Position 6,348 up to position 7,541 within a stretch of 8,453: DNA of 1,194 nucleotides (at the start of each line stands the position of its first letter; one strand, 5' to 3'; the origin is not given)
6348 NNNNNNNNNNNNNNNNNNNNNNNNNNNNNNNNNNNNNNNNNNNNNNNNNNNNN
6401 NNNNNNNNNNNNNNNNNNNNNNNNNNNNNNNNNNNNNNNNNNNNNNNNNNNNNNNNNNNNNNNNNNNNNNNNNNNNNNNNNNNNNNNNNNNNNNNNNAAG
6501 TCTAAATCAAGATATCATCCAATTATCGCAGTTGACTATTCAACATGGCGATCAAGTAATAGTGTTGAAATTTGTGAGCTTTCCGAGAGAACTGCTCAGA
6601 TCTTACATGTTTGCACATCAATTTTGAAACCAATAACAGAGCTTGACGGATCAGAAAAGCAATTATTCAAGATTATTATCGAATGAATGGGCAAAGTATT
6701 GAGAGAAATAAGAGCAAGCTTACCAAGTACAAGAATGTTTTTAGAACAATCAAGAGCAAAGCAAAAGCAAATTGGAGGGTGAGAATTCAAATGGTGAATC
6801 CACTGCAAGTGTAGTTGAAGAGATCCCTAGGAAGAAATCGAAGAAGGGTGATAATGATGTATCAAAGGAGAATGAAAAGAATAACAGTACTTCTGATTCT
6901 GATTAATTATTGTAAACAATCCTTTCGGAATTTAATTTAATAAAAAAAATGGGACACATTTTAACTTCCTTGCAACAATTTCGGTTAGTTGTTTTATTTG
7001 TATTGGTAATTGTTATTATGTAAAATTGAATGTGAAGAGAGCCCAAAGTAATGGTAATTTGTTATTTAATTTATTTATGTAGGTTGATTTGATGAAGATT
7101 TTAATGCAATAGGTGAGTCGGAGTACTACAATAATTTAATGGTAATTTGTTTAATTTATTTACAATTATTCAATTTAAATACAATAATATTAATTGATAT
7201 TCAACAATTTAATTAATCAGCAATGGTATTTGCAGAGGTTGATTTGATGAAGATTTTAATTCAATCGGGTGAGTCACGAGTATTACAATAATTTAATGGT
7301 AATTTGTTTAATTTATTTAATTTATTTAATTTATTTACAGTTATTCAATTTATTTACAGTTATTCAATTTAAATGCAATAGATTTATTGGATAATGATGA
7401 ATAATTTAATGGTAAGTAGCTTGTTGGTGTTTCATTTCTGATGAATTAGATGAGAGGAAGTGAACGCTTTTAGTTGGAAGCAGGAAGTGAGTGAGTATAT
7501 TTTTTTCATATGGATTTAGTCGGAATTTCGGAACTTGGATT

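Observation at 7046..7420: Tandem ~155-bp duplication carrying repeated consensus splice-donor and acceptor-like motifs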

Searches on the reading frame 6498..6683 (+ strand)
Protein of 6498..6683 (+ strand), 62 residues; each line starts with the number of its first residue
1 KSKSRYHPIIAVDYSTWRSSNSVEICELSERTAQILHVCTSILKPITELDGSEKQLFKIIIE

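Call 14: search_protein_families(library=pfam, proteins=[window:6498-6683:+], max_evalue=1)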
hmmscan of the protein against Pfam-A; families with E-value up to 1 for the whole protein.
seq(62 aa): 0 families

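Call 55: search_protein_representatives(protein=window:6498-6683:+)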
Query: 62 residues. Proteins with E-value up to 0.001 (for the whole library): 3; up to 1e-10: 1; up to 1e-30: 0. The best 3 are listed.
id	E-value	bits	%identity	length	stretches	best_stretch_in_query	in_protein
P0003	9.4e-15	69.6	42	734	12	5-23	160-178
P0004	1.2e-10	56.7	88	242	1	22-62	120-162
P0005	7.4e-08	48.0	39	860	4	32-59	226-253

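Call 57: list_cluster_members(proteins=[P0003, P0004, P0005])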
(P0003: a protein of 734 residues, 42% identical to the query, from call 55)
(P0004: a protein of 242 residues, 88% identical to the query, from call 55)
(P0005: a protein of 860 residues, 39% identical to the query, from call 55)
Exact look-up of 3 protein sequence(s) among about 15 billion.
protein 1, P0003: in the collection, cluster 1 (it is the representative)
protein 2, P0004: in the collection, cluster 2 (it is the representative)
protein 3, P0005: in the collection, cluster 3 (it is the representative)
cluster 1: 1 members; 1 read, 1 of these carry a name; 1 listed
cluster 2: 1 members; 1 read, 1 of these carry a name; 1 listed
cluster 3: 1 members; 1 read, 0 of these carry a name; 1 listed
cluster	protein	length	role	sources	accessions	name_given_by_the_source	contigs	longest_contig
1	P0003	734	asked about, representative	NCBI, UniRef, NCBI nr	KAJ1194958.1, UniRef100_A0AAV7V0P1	hypothetical protein NDU88_004242 [Pleurodeles waltl] | Uncharacterized protein n=1 Tax=Pleurodeles waltl TaxID=8319 RepID=A0AAV7V0P1_PLEWA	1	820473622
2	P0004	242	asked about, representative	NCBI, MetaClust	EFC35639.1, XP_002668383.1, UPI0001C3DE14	hypothetical protein NAEGRDRAFT_54818, partial [Naegleria gruberi] | status=active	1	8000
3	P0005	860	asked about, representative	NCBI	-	-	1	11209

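Call 58: find_encoding_contigs(protein=P0004, flank=10000, max_places=6)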
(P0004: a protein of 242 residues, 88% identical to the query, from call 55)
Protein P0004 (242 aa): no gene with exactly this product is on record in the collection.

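Call 62: search_protein_families(library=pfam, proteins=[P0004], max_evalue=0.1)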
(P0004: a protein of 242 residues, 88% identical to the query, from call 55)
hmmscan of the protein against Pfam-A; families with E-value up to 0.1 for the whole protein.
P0004 (242 aa): 2 families
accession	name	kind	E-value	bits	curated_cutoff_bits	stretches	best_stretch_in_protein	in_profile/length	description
PF10360.14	DUF2433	-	0.018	15.6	27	1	173-233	19-84/124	Protein of unknown function (DUF2433)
PF03277.18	Herpes_UL4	-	0.075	13.1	25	0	68-125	16-73/187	Herpesvirus UL4 family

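Call 63: find_related_loci(query=P0004, collection=viral_contigs, flank=5000)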
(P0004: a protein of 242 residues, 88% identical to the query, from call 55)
Query P0004 (242 aa) in viral_contigs; peptide patterns used: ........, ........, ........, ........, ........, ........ (x = any residue, [..] = any of these).
36 stretches matched a pattern, but none encodes a relative of the query by tblastn (E <= 1e-3).

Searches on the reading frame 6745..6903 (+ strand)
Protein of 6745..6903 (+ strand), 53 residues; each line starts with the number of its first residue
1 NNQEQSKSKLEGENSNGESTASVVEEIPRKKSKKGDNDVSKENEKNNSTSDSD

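Call 14: search_protein_families(library=pfam, proteins=[window:6745-6903:+], max_evalue=1)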
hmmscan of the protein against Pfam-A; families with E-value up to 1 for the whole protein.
seq(53 aa): 0 families

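Call 37: find_encoding_contigs(protein=window:6772-6903:+, flank=10000, max_places=6)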
Protein seq(44 aa) (44 aa): no gene with exactly this product is on record in the collection.

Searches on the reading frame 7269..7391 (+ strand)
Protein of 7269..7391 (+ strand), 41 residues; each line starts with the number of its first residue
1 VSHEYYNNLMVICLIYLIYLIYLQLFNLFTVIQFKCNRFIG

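Call 38: find_encoding_contigs(protein=window:7269-7391:+, flank=10000, max_places=6)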
Protein seq(41 aa) (41 aa): no gene with exactly this product is on record in the collection.
